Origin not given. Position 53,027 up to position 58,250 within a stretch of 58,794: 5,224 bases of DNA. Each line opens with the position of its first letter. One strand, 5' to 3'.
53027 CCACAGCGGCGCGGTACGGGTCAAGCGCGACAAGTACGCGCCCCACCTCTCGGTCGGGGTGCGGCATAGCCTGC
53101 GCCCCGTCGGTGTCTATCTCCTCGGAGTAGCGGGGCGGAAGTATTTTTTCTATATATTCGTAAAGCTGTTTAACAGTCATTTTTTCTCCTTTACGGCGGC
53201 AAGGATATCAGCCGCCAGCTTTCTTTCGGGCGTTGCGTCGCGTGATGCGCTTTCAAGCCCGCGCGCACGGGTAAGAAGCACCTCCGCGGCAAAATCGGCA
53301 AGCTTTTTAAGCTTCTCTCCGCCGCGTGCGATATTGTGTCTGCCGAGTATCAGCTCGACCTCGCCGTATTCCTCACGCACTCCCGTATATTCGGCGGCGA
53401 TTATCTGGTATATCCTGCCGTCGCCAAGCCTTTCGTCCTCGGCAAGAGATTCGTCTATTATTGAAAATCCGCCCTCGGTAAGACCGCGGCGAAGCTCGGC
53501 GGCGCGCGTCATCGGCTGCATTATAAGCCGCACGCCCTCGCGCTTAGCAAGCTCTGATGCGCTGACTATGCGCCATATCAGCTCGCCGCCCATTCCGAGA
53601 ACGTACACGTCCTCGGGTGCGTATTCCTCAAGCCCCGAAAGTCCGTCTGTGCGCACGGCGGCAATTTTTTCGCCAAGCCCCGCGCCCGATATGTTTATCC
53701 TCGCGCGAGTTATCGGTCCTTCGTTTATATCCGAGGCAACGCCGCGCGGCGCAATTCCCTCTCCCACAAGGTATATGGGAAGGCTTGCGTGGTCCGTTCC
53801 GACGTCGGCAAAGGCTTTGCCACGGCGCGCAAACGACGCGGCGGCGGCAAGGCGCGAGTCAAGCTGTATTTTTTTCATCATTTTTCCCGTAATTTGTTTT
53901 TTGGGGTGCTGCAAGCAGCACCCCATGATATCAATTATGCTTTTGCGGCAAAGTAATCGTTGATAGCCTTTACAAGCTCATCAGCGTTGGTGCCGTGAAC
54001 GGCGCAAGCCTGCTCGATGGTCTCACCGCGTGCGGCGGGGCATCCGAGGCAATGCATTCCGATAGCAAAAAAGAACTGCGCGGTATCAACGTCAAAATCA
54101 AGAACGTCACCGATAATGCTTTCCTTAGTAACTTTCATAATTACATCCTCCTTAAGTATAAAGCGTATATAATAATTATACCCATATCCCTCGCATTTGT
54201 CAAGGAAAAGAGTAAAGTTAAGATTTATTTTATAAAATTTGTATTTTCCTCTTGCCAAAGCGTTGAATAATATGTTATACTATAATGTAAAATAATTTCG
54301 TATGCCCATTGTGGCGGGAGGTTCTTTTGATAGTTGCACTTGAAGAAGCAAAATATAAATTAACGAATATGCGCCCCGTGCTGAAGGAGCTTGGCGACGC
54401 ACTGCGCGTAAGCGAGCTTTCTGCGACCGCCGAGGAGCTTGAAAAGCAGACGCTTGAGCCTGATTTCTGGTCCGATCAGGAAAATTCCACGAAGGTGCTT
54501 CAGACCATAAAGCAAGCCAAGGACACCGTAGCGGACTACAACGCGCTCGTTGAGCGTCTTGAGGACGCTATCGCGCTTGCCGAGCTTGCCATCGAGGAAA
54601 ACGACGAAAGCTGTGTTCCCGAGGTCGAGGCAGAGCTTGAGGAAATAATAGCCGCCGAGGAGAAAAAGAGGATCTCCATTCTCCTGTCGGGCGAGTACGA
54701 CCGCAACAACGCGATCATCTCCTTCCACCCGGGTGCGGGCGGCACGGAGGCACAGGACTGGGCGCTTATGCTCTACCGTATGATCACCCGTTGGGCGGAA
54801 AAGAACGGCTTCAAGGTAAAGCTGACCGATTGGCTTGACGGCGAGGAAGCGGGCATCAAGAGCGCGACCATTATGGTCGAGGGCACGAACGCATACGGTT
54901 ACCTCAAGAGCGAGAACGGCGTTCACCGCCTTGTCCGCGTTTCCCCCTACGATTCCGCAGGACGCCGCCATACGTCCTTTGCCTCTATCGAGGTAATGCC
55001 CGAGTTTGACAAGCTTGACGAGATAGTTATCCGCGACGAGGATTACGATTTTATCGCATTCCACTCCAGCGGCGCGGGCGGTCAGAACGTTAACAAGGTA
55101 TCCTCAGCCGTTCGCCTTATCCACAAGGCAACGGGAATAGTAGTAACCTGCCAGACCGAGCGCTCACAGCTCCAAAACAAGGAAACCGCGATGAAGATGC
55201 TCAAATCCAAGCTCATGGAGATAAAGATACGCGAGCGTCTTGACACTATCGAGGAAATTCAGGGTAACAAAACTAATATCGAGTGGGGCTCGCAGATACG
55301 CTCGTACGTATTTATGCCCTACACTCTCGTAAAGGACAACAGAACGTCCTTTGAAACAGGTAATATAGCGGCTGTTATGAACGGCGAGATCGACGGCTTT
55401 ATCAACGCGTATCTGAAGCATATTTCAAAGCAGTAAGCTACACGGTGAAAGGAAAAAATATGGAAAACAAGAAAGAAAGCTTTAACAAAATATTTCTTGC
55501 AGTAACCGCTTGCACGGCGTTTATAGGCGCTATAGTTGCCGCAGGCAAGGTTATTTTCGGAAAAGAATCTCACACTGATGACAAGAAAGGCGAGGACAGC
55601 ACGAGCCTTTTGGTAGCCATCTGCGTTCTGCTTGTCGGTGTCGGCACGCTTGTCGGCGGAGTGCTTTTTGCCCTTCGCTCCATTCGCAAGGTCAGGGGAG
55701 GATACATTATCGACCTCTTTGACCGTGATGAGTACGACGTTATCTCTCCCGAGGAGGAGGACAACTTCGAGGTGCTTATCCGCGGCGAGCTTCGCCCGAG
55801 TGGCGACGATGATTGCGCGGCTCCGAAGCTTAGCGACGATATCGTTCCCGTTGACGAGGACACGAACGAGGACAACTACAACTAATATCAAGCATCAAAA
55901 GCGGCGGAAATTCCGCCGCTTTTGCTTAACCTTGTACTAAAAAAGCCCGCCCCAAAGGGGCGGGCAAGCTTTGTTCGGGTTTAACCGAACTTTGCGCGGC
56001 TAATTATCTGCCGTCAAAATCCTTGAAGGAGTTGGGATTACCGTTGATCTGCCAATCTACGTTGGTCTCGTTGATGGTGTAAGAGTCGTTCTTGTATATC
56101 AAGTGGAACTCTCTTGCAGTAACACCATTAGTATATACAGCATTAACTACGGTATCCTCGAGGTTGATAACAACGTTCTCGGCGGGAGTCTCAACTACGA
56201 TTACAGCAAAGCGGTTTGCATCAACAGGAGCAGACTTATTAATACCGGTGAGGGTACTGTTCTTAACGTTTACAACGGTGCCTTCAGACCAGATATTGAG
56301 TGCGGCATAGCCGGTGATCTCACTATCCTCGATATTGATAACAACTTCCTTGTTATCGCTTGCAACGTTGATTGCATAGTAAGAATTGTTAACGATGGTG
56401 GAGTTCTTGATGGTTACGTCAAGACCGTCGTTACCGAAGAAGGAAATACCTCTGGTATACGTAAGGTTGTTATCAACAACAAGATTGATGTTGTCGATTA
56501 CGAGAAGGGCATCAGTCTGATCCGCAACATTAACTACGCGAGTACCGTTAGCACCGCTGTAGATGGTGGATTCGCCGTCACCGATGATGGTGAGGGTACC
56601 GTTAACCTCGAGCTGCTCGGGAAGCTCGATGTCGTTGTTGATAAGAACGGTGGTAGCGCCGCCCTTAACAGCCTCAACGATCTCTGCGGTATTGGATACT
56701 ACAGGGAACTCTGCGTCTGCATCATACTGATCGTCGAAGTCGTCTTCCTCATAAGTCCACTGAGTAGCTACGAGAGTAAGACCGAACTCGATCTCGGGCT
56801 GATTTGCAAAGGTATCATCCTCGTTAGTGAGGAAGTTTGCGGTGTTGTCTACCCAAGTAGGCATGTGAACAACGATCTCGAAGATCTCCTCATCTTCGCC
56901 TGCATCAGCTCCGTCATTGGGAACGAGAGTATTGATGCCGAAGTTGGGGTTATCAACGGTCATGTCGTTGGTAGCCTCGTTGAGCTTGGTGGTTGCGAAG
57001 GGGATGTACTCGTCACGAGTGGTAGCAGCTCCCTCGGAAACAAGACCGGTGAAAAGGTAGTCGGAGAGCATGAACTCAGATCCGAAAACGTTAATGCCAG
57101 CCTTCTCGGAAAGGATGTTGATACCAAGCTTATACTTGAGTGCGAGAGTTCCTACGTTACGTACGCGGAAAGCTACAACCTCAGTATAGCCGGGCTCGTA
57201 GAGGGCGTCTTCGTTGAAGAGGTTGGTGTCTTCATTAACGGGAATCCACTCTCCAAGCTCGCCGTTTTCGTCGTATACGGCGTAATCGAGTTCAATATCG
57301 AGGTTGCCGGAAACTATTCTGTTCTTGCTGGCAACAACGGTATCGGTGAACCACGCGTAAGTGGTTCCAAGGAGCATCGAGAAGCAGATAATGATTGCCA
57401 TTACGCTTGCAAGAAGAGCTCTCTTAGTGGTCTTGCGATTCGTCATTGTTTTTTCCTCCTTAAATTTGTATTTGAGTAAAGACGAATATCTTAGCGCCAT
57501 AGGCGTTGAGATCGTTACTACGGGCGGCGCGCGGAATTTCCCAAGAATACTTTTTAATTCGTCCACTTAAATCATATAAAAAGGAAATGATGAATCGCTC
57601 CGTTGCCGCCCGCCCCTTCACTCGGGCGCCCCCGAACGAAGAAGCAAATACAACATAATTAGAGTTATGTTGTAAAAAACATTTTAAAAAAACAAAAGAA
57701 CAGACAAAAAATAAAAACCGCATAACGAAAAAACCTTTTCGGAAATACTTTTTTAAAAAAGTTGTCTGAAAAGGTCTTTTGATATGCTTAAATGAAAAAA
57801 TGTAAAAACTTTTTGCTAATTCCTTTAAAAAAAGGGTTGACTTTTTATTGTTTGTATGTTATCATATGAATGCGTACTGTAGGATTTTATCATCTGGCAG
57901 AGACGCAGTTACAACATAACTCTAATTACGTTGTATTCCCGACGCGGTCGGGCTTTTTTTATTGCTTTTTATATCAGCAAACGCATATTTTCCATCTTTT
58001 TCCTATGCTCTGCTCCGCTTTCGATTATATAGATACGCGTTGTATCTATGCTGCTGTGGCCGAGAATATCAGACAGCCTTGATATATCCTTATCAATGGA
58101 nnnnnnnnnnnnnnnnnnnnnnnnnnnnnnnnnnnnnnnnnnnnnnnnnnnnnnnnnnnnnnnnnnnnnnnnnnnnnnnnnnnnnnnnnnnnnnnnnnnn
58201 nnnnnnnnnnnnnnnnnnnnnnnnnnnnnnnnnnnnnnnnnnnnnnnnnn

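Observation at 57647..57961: Invertible-promoter (inverton) phase switch between a tyrosine recombinase and a SipW-signal surface protein gene, currently OFF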

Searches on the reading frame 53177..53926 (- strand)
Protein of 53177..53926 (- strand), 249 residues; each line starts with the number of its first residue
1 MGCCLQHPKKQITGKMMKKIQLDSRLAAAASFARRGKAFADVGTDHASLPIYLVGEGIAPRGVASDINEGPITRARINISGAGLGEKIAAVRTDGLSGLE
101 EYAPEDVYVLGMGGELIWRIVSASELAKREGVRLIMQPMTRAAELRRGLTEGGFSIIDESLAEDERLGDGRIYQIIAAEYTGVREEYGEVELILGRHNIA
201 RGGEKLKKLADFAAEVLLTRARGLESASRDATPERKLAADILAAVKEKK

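Call 45: search_protein_families(library=pfam, proteins=[window:53177-53926:-], max_evalue=0.0001)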
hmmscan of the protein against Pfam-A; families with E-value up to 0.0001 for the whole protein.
window:53177-53926:- (249 aa): 2 families
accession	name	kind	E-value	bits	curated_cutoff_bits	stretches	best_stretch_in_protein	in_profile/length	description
PF12847.13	Methyltransf_18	-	5e-40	137.4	27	1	22-176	1-151/151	Methyltransferase domain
PF04816.18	TrmK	-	1.2e-31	110.3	27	1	39-197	1-157/205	tRNA (adenine(22)-N(1))-methyltransferase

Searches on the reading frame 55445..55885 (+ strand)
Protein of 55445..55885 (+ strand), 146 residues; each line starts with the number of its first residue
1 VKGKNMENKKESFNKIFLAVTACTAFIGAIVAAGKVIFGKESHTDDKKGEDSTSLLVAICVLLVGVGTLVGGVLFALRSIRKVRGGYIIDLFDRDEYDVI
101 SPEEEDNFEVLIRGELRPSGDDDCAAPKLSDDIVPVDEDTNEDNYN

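Call 5: search_protein_families(library=pfam, proteins=[window:55445-55885:+], max_evalue=0.01)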
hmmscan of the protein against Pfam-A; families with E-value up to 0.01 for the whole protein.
window:55445-55885:+ (146 aa): 2 families
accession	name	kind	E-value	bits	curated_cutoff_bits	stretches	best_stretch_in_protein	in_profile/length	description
PF06979.18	TMEM70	-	0.00026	21.5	22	1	15-83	15-83/157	TMEM70/TMEM186/TMEM223 protein family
PF24284.1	DUF7472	-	0.0091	16.6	27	0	6-71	1-60/65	Family of unknown function (DUF7472)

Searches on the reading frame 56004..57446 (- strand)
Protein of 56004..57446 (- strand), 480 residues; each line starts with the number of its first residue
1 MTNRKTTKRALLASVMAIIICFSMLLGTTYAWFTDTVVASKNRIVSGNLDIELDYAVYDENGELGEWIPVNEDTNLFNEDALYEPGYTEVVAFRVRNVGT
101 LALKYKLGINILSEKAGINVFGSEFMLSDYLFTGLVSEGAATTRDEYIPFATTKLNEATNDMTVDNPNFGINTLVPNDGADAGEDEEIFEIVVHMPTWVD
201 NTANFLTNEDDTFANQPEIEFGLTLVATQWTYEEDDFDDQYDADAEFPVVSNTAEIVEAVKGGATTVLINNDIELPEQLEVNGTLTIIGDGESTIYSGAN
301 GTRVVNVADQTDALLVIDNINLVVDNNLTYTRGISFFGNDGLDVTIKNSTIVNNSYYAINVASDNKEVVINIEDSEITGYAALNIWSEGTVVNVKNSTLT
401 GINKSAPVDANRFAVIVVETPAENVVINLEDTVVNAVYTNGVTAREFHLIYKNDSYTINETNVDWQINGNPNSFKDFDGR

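Call 5: search_protein_families(library=pfam, proteins=[window:56004-57446:-], max_evalue=0.01)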
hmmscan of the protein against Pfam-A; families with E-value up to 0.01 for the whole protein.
window:56004-57446:- (480 aa): 1 family
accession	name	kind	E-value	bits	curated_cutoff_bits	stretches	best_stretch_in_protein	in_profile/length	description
PF12389.13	Peptidase_M73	-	8.3e-05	22.9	22.5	1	8-61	3-49/196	Camelysin metallo-endopeptidase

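Call 8: find_encoding_contigs(protein=window:56004-57446:-, flank=4000, max_places=10)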
Protein window:56004-57446:- (480 aa): 4 contigs read that carry it; 1 place shown.
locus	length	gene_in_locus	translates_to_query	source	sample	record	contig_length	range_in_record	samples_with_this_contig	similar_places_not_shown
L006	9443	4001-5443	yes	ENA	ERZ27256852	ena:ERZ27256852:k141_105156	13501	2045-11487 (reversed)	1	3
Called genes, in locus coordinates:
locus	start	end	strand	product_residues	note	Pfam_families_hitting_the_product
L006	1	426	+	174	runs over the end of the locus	-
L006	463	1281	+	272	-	PF25209:Phage_capsid_4 (weak)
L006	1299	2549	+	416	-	-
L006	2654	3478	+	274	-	PF02899:Phage_int_SAM_1, PF00589:Phage_integrase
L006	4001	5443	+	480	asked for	-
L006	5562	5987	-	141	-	-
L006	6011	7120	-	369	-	PF03462:PCRF, PF00472:RF-1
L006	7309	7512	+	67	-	PF08984:DUF1858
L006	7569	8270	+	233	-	PF12847:Methyltransf_18, PF04816:TrmK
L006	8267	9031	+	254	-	PF01784:DUF34_NIF3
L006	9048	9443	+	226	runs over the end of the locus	PF00149:Metallophos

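Call 26: search_protein_families(library=ncbifam, proteins=[window:56004-57446:-], max_evalue=0.01)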
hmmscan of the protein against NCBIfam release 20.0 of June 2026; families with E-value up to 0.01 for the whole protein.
window:56004-57446:- (480 aa): 1 family
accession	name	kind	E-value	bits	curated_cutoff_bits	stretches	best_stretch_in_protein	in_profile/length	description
TIGR04088.1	cognate_SipW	domain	6.5e-05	23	19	1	16-49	1-34/34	SipW-dependent-type signal peptide-containing protein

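Call 46: find_homologous_proteins(query=window:56004-57446:-, max_evalue=0.00001)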
Query window:56004-57446:- (480 aa): 5223 proteins with E <= 0.00001 among 8000 candidates; the best 120 are listed.
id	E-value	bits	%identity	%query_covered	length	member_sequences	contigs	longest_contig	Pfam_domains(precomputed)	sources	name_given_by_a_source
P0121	0.0e+0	1045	100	100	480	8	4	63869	-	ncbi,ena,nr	ncbi:MAG: SipW-dependent-type signal peptide-containing protein [Clostridia bacterium]|nr:SipW-depen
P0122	1.3e-279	946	91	100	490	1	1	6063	-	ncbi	-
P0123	2.4e-264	896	87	99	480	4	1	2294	-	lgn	-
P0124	7.4e-262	888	85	100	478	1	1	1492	-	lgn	-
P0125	9.5e-257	871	85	99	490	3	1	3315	-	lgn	-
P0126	3.8e-116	407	54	80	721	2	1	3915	-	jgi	jgi:predicted ribosomally synthesized peptide with SipW-like signal peptide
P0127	2.0e-99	352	50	80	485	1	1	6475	-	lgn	-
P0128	2.4e-99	352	48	90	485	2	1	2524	-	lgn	-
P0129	4.3e-98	348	51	80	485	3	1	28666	-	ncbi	-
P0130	8.3e-97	344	50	80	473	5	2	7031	-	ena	-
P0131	8.5e-97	344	50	80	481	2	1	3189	-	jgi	jgi:predicted ribosomally synthesized peptide with SipW-like signal peptide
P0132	3.6e-96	342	50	80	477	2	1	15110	-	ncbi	-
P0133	8.8e-96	340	48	92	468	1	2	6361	-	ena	-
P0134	3.5e-95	338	50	80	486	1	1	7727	-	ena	-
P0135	2.2e-92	329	49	80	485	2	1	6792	-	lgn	-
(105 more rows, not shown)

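Call 52: search_protein_families(library=phrogs, proteins=[window:56004-57446:-], max_evalue=0.001)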
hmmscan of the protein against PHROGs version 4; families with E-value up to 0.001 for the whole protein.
window:56004-57446:- (480 aa): 0 families

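Call 56: predict_structure(alignment_id=A1)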
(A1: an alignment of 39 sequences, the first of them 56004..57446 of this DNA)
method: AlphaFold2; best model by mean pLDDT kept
length: 480 residues; sequences in the alignment: 39
mean_pLDDT: 79.3   pTM: 0.60
mean pLDDT of the five models: 79.3, 77.9, 77.0, 76.6, 74.4
residues with pLDDT >= 90: 142; 70-90: 229; 50-70: 75; < 50: 34
segments of 3 or more residues with pLDDT < 50: 1-5, 29-46, 160-168
pLDDT, mean of each block of 10 residues (from residue 1): 45 69 55 31 46 80 79 67 79 83 72 75 85 82 84 73 43 77 79 85 77 78 71 63 63 81 78 89 86 86 93 90 89 95 93 93 94 95 95 97 76 91 94 90 81 93 95 91
secondary structure, 60 per line:
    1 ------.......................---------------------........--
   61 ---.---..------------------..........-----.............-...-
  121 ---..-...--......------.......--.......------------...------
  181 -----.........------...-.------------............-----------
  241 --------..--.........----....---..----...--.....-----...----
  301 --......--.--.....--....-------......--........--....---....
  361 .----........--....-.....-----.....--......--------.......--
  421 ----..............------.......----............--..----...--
elements in order: H7-29 E51-58 E88-97 E103-115 E117-119 E132-137 H144-150 H155-158 E172-174 E186-194 E218-229 H253-261 E266-269 E279-281 E284-288 E294-296 E303-308 E314-318 E321-324 E332-337 E340-347 E350-353 E357-361 E366-373 E376-379 E381-385 E391-395 E398-403 E412-418 E425-438 E445-451 E456-467 E476-478

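Call 65: fold_search(model_id=the predicted structure, library=pdb)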
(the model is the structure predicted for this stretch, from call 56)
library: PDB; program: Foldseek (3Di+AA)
matches with E <= 10: 575; with E <= 0.001: 4
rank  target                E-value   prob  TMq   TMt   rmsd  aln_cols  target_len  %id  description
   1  8aur_A                5.3e-05  1.00  0.21  0.39  10.0       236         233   16  Cryo-EM structure of a TasA fibre (released 2022-11-30)
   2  9ozl_C                7.1e-04  1.00  0.20  0.26  14.5       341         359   10  Crystal structure of the polysaccharide lyase RbmB from Vibrio cholerae (released 2026-03-11)
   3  7o7t                  8.6e-04  1.00  0.27  0.19  12.1       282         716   14  Structure of the PL6 family alginate lyase Patl3640 from Pseudoalteromonas atlantica T6c in complex with 4-deoxy-L-eryth (released 2021-07-28)
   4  5c1c                  9.9e-04  1.00  0.26  0.39   9.1       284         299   13  Crystal Structure of the Pectin Methylesterase from Aspergillus niger in Deglycosylated Form (released 2015-07-01)
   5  9ozd_B                1.0e-03  0.99  0.18  0.23  14.6       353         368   10  Crystal structure of the polysaccharide lyase RbmB from Vibrio cholerae bound to Vibrio Polysaccharide (released 2026-03-11)
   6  6k0p_A                1.0e-03  0.30  0.12  0.11  19.8       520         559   10  Catalytic domain of GH87 alpha-1,3-glucanase D1045A in complex with nigerose (released 2019-12-25)
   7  6kvh                  1.3e-03  0.98  0.20  0.25  10.9       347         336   12  The mutant crystal structure of endo-polygalacturonase (T284A) from Talaromyces leycettanus JCM 12802 (released 2020-09-09)
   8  5w6p_A                1.9e-03  1.00  0.25  0.19  10.6       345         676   11  Crystal structure of Bacteriophage CBA120 tailspike protein 2 enzymatically active domain (TSP2dN, orf211) (released 2018-10-24)
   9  9ozl_B                2.6e-03  0.97  0.18  0.24  15.1       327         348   12  Crystal structure of the polysaccharide lyase RbmB from Vibrio cholerae (released 2026-03-11)
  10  6w4q_B                3.7e-03  1.00  0.26  0.18  10.5       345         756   11  Crystal structure of full-length tailspike protein 2 (TSP2, ORF211) ) from Escherichia coli O157:H7 bacteriophage CAB1 (released 2021-01-20)
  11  7bbv_A                4.1e-03  1.00  0.25  0.38   9.1       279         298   12  Pectate lyase B from Verticillium dahliae (released 2022-07-13)
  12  5c1e                  4.3e-03  1.00  0.24  0.35  10.6       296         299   12  Crystal Structure of the Pectin Methylesterase from Aspergillus niger in Penultimately Deglycosylated Form (N-acetylgluc (released 2015-07-01)
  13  6w4q_C                4.7e-03  1.00  0.26  0.17  11.0       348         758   14  Crystal structure of full-length tailspike protein 2 (TSP2, ORF211) ) from Escherichia coli O157:H7 bacteriophage CAB1 (released 2021-01-20)
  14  6w4q_D                5.0e-03  1.00  0.28  0.19   9.6       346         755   12  Crystal structure of full-length tailspike protein 2 (TSP2, ORF211) ) from Escherichia coli O157:H7 bacteriophage CAB1 (released 2021-01-20)
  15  9ozl_A                5.5e-03  0.93  0.17  0.22  14.6       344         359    9  Crystal structure of the polysaccharide lyase RbmB from Vibrio cholerae (released 2026-03-11)
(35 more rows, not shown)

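Call 71: find_encoding_contigs(protein=P0122, flank=2500, max_places=6)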
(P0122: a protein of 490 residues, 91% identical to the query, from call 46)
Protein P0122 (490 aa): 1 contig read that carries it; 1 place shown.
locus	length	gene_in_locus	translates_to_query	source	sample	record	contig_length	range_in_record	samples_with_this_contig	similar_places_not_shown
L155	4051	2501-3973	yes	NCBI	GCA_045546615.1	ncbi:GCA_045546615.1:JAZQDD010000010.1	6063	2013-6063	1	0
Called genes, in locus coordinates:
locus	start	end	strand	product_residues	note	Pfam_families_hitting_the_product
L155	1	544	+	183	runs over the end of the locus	PF12389:Peptidase_M73 (faint)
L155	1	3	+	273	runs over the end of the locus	-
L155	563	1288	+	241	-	-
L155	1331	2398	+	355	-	-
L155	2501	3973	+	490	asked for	-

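Call 72: find_encoding_contigs(protein=P0125, flank=2500, max_places=6)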
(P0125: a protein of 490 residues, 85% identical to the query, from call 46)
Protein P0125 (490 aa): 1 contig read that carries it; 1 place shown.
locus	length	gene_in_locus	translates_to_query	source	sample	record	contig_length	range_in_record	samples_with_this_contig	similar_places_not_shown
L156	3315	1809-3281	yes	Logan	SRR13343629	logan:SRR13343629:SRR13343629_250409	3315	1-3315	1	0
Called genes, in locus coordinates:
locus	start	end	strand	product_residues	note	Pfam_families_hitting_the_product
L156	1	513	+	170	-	?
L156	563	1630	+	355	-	-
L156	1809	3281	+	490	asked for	-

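Call 74: search_protein_families(library=pfam, proteins=[L155:563-1288:+, L155:1331-2398:+, L156:1-513:+], max_evalue=0.01)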
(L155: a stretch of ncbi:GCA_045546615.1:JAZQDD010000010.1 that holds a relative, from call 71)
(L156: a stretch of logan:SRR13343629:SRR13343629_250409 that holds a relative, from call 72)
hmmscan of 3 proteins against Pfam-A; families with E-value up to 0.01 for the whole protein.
L155:563-1288:+ (241 aa): 3 families
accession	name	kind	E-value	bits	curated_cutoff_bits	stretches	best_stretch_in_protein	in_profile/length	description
PF00717.28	Peptidase_S24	-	0.0062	16.7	23.3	0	47-85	37-73/116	Peptidase S24-like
PF19579.4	FtsL_2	-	0.0064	16.8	24.6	0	12-41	15-44/100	Bacteriodetes cell division protein (FtsL-like)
PF10502.14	Peptidase_S26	-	0.0089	16.4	22.9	1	43-87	21-67/168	Signal peptidase, peptidase S26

L155:1331-2398:+ (355 aa): 1 family
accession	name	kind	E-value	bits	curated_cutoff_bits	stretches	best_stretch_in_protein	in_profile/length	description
PF12389.13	Peptidase_M73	-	0.0094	16.2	22.5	0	9-53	5-48/196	Camelysin metallo-endopeptidase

L156:1-513:+ (170 aa): 0 families

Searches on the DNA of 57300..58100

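Call 27: search_rna_families(source=window, start=57300, end=58100, threshold=evalue, max_evalue=1)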
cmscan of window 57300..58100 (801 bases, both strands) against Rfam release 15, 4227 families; matches with E-value up to 1: 0.
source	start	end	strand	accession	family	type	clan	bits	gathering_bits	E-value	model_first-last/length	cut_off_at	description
